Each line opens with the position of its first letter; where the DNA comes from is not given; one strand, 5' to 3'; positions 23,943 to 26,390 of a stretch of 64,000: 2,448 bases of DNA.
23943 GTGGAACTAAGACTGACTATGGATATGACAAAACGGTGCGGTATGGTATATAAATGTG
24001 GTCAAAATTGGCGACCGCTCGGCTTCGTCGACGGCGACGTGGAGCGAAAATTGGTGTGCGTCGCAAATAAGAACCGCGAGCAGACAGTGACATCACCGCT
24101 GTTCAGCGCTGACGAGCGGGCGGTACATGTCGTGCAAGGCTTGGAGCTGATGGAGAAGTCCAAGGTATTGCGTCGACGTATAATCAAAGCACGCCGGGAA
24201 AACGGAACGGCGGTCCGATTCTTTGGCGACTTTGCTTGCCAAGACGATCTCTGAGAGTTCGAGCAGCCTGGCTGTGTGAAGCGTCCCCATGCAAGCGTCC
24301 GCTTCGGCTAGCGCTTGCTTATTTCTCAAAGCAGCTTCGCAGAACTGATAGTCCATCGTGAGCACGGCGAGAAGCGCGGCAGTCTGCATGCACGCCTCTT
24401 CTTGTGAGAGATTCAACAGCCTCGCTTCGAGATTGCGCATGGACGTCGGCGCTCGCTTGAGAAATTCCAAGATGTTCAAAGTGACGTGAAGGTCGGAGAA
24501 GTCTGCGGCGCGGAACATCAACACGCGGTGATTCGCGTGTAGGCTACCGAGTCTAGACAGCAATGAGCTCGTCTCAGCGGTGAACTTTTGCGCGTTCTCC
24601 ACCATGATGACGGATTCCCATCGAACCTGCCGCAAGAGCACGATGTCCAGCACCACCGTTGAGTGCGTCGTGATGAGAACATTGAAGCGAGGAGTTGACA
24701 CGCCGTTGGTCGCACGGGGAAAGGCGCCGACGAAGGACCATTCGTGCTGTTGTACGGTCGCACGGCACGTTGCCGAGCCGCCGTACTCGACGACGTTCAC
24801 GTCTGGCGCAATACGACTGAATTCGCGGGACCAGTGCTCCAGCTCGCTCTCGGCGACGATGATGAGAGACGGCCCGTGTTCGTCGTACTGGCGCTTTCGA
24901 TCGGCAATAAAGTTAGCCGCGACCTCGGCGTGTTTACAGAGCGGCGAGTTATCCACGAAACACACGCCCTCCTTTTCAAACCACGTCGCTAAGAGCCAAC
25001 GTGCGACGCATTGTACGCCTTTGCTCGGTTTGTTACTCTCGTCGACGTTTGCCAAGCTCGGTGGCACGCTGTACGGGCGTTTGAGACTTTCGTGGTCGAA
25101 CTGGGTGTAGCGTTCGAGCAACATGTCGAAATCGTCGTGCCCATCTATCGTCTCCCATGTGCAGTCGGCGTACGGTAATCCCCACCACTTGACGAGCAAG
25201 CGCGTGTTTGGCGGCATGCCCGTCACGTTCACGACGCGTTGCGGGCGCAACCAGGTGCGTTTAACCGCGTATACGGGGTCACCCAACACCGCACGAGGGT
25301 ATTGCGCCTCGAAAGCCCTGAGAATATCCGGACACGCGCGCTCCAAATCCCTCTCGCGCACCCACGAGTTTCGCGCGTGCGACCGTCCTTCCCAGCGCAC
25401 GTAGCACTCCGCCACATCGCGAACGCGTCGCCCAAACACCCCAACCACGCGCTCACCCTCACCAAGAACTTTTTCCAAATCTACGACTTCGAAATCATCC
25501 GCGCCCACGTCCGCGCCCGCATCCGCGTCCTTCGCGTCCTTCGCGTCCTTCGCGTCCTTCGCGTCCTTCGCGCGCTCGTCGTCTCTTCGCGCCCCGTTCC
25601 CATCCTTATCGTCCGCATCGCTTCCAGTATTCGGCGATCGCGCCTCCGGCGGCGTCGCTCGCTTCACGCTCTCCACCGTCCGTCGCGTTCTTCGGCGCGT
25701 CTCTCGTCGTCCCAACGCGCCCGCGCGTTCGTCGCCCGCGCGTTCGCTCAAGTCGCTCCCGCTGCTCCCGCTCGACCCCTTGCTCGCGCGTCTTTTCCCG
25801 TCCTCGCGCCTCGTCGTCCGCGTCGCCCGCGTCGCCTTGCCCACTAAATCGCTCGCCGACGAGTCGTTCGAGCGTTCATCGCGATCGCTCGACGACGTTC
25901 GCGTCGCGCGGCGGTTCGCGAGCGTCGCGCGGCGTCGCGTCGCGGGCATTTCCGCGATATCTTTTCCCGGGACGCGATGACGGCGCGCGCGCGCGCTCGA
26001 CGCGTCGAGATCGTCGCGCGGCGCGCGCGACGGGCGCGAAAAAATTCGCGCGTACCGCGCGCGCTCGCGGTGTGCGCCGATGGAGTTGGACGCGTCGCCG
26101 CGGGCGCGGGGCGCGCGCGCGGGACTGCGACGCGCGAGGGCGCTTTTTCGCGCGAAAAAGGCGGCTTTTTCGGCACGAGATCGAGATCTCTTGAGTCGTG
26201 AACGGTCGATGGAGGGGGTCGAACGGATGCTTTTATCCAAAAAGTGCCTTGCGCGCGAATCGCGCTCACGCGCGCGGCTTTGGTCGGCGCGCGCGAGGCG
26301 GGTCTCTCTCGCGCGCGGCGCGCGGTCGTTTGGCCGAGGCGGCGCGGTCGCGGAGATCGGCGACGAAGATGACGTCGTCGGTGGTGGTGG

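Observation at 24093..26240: CHD1-derived gene with intact double chromodomain but all three SNF2 ATPase motifs (I, II, III) replaced and no helicase-C half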

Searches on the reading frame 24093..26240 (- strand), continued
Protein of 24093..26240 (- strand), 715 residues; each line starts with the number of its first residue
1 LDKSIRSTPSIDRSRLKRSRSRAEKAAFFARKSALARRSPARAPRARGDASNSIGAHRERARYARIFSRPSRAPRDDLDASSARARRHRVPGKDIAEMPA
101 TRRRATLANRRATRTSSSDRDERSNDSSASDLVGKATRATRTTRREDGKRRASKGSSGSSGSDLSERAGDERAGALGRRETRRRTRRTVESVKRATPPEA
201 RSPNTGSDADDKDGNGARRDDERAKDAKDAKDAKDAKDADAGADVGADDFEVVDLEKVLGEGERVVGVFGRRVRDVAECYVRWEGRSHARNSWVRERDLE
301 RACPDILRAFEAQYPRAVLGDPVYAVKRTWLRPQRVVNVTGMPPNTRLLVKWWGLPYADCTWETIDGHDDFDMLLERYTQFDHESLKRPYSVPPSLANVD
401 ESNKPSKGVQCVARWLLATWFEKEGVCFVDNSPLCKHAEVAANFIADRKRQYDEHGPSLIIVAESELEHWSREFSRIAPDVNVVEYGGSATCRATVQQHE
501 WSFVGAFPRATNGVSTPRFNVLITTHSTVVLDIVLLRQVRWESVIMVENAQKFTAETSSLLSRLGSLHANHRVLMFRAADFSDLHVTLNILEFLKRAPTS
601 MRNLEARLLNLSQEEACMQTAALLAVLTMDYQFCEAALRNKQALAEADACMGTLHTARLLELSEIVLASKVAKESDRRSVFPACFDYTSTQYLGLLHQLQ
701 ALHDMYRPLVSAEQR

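Call 13: find_encoding_contigs(protein=P0007, flank=6000, max_places=2)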
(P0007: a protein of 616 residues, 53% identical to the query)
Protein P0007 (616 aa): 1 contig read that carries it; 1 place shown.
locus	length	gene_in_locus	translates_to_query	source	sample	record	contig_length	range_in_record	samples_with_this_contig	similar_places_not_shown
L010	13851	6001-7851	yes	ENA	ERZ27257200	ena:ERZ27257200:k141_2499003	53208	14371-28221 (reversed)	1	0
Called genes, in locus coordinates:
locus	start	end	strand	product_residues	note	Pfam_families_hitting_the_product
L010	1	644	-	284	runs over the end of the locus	PF00076:RRM_1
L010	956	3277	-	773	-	-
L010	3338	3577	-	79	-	-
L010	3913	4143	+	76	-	-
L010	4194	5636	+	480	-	PF12799:LRR_4 (faint)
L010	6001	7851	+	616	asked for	PF00176:SNF2-rel_dom, PF00385:Chromo (weak)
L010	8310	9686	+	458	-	PF07137:VDE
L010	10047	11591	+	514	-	PF12763:EH (faint), PF13499:EF-hand_7, PF13833:EF-hand_8 (faint), PF00036:EF-hand_1 (weak), PF13202:EF-hand_5 (weak), PF13405:EF-hand_6 (weak)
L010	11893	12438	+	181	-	PF07823:CPDase, PF13563:2_5_RNA_ligase2 (weak)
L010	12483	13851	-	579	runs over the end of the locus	PF06743:FAST_1 (faint), PF26188:RESC6 (faint)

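Call 16: list_cluster_members(proteins=[P0024, P0001, P0003, P0010, P0019, P0005, P0007, P0023, P0004])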
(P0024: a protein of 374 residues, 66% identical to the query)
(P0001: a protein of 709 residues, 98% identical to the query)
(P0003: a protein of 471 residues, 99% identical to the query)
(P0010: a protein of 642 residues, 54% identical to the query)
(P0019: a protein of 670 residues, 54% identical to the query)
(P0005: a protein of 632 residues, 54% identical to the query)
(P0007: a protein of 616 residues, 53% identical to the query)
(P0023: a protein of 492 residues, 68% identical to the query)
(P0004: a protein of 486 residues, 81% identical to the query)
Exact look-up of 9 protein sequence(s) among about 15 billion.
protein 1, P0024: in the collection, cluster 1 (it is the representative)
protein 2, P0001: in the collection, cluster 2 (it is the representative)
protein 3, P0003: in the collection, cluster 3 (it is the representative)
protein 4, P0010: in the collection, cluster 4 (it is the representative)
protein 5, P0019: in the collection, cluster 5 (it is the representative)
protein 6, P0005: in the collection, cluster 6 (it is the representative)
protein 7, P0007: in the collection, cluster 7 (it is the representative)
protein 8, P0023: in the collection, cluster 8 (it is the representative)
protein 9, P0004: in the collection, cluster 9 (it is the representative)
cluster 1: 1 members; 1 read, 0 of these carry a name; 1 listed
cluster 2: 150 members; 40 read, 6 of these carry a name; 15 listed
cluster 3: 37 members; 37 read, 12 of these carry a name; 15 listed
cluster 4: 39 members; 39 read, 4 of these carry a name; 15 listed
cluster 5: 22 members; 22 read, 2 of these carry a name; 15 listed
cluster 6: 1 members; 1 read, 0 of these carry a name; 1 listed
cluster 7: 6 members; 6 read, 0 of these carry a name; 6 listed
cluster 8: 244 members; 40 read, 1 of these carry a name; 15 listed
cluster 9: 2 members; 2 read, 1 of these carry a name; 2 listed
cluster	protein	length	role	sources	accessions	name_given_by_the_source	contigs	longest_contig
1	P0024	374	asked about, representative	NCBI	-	-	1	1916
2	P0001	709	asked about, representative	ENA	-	-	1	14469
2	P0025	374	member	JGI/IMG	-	hypothetical protein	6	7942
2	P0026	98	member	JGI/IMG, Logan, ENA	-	hypothetical protein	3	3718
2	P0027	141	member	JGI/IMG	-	hypothetical protein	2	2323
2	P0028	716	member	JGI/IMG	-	hypothetical protein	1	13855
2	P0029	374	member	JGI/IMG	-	hypothetical protein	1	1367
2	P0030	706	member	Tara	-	strand:+ start:5126 stop:7246 length:2121 start_codon:yes stop_codon:yes ...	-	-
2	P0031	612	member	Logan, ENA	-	-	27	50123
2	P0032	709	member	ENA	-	-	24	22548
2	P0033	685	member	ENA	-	-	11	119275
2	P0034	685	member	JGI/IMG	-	-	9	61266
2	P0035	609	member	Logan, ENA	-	-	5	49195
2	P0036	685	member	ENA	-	-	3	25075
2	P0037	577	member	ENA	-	-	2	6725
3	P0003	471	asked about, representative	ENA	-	-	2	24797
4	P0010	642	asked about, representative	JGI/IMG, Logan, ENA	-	-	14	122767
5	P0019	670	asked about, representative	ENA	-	-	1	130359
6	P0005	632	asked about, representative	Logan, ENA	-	-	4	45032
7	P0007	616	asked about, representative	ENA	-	-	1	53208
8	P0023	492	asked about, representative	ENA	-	-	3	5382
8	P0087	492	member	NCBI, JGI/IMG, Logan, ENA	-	-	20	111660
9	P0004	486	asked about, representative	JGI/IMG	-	hypothetical protein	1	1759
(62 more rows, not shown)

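Call 28: predict_structure(alignment_id=A1)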
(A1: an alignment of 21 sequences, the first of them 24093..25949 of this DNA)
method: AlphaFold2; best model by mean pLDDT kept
length: 618 residues; sequences in the alignment: 21
mean_pLDDT: 47.4   pTM: 0.33
mean pLDDT of the five models: 47.4, 46.7, 45.8, 45.5, 44.9
residues with pLDDT >= 90: 3; 70-90: 92; 50-70: 155; < 50: 368
segments of 3 or more residues with pLDDT < 50: 1-122, 134-151, 283-307, 321-327, 402-421, 431-446, 453-456, 470-549, 551-618
pLDDT, mean of each block of 10 residues (from residue 1): 30 26 27 27 27 26 27 26 25 23 26 31 52 44 31 74 85 81 84 84 89 73 56 72 71 71 74 69 38 28 43 51 49 61 65 55 67 64 59 55 36 33 54 42 50 50 53 39 38 33 32 34 37 40 46 43 39 32 33 36 35 32
secondary structure, 60 per line:
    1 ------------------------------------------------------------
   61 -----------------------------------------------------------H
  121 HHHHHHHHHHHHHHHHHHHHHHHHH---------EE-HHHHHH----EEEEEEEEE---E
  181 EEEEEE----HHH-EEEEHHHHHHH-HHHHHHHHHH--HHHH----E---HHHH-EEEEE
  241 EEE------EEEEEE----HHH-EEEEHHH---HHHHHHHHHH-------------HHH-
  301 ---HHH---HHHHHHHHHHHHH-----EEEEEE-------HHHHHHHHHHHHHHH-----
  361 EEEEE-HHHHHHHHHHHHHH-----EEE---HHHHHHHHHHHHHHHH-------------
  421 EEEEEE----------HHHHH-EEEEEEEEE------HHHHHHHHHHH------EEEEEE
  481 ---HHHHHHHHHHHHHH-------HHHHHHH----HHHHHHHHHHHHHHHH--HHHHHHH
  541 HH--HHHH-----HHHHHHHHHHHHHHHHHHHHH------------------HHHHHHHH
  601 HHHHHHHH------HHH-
elements in order: H120-145 H158-163 E168-176 E180-186 E195-198 H199-205 H207-216 H219-222 H231-234 E236-243 E250-255 E264-267 H274-283 H310-322 E328-333 H341-355 E361-365 H367-380 E386-388 H392-407 E421-426 H437-441 E443-451 H458-468 E475-480 H484-497 H505-511 H516-531 H534-542 H545-548 H554-574 H593-608

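Call 36: find_encoding_contigs(protein=P0087, flank=6000, max_places=6)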
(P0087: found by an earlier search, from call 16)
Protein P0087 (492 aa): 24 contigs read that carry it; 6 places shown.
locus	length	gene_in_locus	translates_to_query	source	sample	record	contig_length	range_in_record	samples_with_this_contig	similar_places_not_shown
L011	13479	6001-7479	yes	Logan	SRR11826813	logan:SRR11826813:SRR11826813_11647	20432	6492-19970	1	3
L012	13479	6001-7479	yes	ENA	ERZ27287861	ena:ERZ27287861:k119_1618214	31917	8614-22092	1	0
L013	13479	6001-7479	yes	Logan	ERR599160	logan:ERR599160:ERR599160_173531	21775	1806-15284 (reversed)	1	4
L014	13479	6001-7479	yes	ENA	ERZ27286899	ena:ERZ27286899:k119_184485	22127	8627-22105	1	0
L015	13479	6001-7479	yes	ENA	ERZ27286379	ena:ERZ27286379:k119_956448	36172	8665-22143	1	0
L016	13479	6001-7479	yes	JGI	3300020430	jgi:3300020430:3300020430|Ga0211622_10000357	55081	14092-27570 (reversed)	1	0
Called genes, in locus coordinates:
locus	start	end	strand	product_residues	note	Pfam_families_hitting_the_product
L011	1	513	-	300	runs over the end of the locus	PF00076:RRM_1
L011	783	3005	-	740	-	-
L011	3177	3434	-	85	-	-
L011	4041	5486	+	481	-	PF12799:LRR_4 (faint)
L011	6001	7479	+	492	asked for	PF00176:SNF2-rel_dom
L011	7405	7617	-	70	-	-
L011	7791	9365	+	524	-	PF07137:VDE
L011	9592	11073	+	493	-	PF00036:EF-hand_1 (faint), PF13202:EF-hand_5 (faint), PF13499:EF-hand_7 (weak), PF13833:EF-hand_8 (faint), PF13499:EF-hand_7, PF13405:EF-hand_6 (weak)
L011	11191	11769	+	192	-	PF07823:CPDase, PF13563:2_5_RNA_ligase2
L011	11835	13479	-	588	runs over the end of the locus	PF26188:RESC6 (faint), PF06743:FAST_1 (faint)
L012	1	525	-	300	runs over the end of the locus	PF00076:RRM_1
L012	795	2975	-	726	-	-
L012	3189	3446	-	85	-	-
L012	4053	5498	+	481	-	PF12799:LRR_4 (faint)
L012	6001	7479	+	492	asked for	PF00176:SNF2-rel_dom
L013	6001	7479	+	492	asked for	PF00176:SNF2-rel_dom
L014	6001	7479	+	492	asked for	PF00176:SNF2-rel_dom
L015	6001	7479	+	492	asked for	PF00176:SNF2-rel_dom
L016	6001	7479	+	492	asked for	PF00176:SNF2-rel_dom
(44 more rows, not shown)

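Call 56: fold_search(model_id=the predicted structure, library=pdb)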
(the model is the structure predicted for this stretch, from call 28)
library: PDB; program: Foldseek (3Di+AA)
matches with E <= 10: 1310; with E <= 0.001: 42
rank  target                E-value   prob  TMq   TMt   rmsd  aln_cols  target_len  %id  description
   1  6ryr_W                2.5e-13  1.00  0.21  0.19  26.4       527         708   20  Nucleosome-CHD4 complex structure (single CHD4 copy) (released 2020-07-15)
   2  7tn2_W                1.3e-10  1.00  0.22  0.17  27.0       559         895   19  Composite model of a Chd1-nucleosome complex in the nucleotide-free state derived from 2.3A and 2.7A Cryo-EM maps (released 2022-03-02)
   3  5o9g_W                2.1e-10  1.00  0.19  0.15  26.6       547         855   18  Structure of nucleosome-Chd1 complex (released 2017-10-11)
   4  9r5s_W                2.8e-10  1.00  0.22  0.21  26.8       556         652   16  Structural characterisation of chromatin remodelling intermediates supports linker DNA dependent product inhibition as (released 2026-01-28)
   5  9gd3_W                2.7e-09  1.00  0.21  0.16  20.6       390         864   20  Structure of a mononucleosome bound by one copy of Chd1 with the DBD on the exit-side DNA. (released 2024-09-18)
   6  6ftx_W                2.7e-09  1.00  0.22  0.16  26.5       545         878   18  Structure of the chromatin remodelling enzyme Chd1 bound to a ubiquitinylated nucleosome (released 2018-08-08)
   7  9n6h_K                2.7e-09  1.00  0.22  0.18  28.0       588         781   17  2.54 A S.cerevisiae Chd1[L886G/L889G/L891G]-nucleosome 1:1 complex (released 2025-06-11)
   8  9n6k_L                3.1e-09  1.00  0.22  0.18  27.8       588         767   16  2.88 A S.cerevisiae Chd1[L886G/L889G/L891G]-nucleosome 2:1 complex with DNA-binding domain (released 2025-06-11)
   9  9gd1_W                3.3e-09  1.00  0.18  0.14  27.4       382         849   21  Structure of Chd1 bound to a hexasome-nucleosome complex with a dyad-to-dyad distance of 103 bp. (released 2024-09-18)
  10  7nkx_W                4.5e-09  1.00  0.20  0.19  20.9       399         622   19  RNA polymerase II-Spt4/5-nucleosome-Chd1 structure (released 2021-08-25)
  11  9n6k_K                4.8e-09  1.00  0.22  0.15  27.9       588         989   17  2.88 A S.cerevisiae Chd1[L886G/L889G/L891G]-nucleosome 2:1 complex with DNA-binding domain (released 2025-06-11)
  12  9gd2_W                6.5e-09  1.00  0.19  0.19  17.9       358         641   20  Structure of Chd1 bound to a dinucleosome with a dyad-to-dyad distance of 103 bp. (released 2024-09-18)
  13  9n6i_L                6.9e-09  1.00  0.22  0.19  28.1       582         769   17  2.61 A S.cerevisiae Chd1[L886G/L889G/L891G]-nucleosome 2:1 complex (released 2025-06-11)
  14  3mwy                  7.8e-09  1.00  0.20  0.18  27.6       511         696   19  Crystal structure of the chromodomain-ATPase portion of the yeast Chd1 chromatin remodeler (released 2010-09-29)
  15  9ear_W                2.9e-08  1.00  0.23  0.22  27.0       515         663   18  CHD1-nucleosome complex (closed state) (released 2025-05-07)
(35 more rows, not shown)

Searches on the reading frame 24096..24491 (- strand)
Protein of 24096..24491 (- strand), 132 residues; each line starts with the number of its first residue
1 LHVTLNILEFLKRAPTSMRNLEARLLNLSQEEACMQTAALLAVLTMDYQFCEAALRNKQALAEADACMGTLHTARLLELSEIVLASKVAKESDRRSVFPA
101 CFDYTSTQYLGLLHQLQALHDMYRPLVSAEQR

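Call 78: search_protein_families(library=pfam, proteins=[window:24096-24491:-], max_evalue=10)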
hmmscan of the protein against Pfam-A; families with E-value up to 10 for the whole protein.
seq(132 aa): 1 family
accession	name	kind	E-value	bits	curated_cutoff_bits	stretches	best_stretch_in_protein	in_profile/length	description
PF10635.14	DisA-linker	-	0.11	12.7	25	1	22-83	73-130/142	DisA bacterial checkpoint controller linker region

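Call 79: search_solved_structures(query=window:24096-24491:-, max_evalue=10)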
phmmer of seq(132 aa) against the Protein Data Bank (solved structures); distinct sequences matched with E-value up to 10: 1.
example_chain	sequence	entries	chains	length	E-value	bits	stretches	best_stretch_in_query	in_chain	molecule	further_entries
2rkb_A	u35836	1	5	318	0.65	13.6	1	47-119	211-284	Serine dehydratase-like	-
